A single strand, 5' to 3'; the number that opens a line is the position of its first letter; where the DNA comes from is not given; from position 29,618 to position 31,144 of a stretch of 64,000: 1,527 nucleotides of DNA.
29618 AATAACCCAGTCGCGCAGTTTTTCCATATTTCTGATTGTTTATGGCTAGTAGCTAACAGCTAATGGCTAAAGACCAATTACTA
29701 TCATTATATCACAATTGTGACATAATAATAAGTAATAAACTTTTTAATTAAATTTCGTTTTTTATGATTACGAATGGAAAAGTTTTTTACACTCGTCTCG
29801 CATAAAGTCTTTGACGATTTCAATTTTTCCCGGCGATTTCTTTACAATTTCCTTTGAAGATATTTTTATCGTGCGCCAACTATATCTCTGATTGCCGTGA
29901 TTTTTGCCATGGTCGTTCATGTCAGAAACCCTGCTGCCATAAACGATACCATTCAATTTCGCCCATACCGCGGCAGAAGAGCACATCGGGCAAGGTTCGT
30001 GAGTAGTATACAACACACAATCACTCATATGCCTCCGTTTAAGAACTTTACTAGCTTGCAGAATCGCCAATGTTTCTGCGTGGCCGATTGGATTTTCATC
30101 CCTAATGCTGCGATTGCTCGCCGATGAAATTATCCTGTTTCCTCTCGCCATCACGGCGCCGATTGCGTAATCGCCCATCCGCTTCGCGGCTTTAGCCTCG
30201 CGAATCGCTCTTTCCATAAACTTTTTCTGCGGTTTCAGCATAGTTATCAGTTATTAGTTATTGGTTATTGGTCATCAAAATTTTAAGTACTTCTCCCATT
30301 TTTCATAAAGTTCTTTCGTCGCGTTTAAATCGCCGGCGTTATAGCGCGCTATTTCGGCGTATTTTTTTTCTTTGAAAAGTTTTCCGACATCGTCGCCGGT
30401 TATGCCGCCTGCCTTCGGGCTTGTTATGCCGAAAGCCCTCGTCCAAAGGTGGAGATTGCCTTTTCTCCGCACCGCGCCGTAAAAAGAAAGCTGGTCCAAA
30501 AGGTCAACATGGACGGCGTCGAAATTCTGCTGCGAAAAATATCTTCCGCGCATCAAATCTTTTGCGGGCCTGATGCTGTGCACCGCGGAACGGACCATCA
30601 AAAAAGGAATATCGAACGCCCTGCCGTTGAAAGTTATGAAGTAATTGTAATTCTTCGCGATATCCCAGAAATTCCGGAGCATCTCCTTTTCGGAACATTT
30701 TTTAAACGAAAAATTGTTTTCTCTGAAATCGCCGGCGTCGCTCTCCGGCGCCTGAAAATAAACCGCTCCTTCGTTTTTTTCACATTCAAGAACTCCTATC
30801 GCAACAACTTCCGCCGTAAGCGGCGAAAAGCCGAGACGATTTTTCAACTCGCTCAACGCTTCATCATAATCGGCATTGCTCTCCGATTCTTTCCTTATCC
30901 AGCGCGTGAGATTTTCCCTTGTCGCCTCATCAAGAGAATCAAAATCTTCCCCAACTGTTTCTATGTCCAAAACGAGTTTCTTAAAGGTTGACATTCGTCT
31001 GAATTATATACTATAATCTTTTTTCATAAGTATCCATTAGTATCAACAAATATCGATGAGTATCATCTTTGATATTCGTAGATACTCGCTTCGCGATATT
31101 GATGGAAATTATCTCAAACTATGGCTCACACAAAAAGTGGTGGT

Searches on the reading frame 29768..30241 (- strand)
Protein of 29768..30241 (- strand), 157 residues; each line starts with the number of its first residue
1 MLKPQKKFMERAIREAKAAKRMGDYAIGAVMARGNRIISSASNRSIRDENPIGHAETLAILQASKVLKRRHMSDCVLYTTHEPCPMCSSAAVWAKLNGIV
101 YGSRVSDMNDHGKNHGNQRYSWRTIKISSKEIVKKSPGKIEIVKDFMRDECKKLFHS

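Call 75: search_protein_families(library=pfam, proteins=[window:29768-30241:-], max_evalue=0.001)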
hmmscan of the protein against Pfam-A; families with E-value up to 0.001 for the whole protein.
window:29768-30241:- (157 aa): 3 families
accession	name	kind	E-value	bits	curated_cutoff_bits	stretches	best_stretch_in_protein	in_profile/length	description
PF00383.29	dCMP_cyt_deam_1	-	6.1e-23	81.1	25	1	5-102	4-101/102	Cytidine and deoxycytidylate deaminase zinc-binding region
PF14437.12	MafB19-deam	-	1.8e-22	80.2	27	1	5-107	3-105/142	MafB19-like deaminase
PF14439.12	Bd3614-deam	-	9.8e-05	22.8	38.5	1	31-92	15-75/113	Bd3614-like deaminase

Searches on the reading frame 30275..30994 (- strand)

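Call 75: search_protein_families(library=pfam, proteins=[window:30275-30994:-], max_evalue=0.001)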
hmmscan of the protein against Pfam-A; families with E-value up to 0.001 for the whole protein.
window:30275-30994:- (239 aa): 3 families
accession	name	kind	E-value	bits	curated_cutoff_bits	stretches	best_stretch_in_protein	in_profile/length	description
PF10108.15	DNA_pol_B_exo2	-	9.7e-20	71.6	24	1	86-234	21-174/213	Predicted 3'-5' exonuclease related to the exonuclease domain of PolB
PF13482.12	RNase_H_2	-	7.7e-11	42.7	22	1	94-233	36-164/165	RNase_H superfamily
PF03104.25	DNA_pol_B_exo1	-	5.2e-07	29.8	23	1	99-139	140-182/242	DNA polymerase family B, exonuclease domain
